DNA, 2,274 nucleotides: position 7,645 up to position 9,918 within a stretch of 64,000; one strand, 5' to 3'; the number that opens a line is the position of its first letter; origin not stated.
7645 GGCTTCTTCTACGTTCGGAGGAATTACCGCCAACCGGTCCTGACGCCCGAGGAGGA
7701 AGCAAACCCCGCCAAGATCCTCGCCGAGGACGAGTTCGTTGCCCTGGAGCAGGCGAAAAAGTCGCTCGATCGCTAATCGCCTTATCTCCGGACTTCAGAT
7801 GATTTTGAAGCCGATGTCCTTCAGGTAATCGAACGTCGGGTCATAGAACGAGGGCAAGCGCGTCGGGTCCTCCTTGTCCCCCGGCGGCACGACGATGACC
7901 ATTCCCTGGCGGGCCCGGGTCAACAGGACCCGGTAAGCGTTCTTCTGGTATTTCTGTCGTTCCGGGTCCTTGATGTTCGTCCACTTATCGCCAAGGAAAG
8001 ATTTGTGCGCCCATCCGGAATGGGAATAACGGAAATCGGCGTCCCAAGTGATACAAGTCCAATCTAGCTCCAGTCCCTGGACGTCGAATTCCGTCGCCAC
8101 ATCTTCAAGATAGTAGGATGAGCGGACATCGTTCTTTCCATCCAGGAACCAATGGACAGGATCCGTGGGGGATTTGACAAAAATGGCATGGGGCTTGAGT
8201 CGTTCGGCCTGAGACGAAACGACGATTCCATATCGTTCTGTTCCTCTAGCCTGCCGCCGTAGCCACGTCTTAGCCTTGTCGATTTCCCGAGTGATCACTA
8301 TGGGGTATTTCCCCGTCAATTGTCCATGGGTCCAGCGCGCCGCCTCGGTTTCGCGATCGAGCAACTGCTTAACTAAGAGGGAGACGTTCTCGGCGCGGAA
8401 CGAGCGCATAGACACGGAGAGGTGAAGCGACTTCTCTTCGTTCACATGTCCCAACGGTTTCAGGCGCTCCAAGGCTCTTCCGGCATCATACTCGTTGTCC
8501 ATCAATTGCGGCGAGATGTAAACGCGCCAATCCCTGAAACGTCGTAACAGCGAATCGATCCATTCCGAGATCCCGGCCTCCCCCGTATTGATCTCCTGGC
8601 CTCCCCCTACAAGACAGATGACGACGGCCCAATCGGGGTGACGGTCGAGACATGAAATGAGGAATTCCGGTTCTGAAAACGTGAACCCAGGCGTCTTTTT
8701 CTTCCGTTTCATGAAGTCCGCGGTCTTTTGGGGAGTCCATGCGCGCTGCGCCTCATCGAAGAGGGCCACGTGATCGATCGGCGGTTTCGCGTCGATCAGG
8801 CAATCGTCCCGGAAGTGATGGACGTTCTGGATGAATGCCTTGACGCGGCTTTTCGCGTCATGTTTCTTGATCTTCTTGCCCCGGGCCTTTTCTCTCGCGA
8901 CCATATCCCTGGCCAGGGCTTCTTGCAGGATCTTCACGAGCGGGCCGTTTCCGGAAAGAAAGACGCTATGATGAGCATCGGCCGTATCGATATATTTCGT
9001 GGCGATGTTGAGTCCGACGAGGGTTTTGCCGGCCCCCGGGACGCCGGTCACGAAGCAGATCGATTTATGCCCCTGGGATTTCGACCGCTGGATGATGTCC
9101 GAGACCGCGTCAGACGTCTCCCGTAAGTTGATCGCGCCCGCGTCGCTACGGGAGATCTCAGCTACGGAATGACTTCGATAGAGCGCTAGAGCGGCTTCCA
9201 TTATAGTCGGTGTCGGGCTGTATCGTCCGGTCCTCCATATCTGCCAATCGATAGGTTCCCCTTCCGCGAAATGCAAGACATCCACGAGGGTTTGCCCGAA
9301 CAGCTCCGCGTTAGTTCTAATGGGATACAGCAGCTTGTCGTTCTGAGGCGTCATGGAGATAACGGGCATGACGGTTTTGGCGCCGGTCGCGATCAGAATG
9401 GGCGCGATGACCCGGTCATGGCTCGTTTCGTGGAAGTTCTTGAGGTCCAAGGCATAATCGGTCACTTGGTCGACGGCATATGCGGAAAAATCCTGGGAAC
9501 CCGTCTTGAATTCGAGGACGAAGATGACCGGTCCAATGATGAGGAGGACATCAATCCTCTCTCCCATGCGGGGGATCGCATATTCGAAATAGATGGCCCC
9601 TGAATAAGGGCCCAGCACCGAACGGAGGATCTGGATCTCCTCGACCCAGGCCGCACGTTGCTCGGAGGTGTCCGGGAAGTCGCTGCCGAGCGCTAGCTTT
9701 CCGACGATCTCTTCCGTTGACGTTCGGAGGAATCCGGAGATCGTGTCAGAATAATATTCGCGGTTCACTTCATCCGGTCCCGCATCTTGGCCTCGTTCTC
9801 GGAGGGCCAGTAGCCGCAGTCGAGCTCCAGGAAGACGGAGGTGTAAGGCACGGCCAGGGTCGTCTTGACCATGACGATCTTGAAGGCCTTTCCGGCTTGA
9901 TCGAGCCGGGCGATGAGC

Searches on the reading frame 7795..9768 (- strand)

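Call 7: search_protein_families(library=pfam, proteins=[window:7795-9768:-])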
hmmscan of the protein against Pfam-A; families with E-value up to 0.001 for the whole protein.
window:7795-9768:- (657 aa): 3 families
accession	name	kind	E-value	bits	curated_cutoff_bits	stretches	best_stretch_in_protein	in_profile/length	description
PF09848.15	SLFN-g3_helicase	-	3.7e-81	273.6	24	1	235-628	1-353/354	Schlafen group 3, DNA/RNA helicase domain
PF13191.12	AAA_16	-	0.00013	22.9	32.6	1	220-341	10-142/167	AAA ATPase domain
PF04851.21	ResIII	-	0.00054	20.4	22.5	0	220-342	10-136/164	Type III restriction enzyme, res subunit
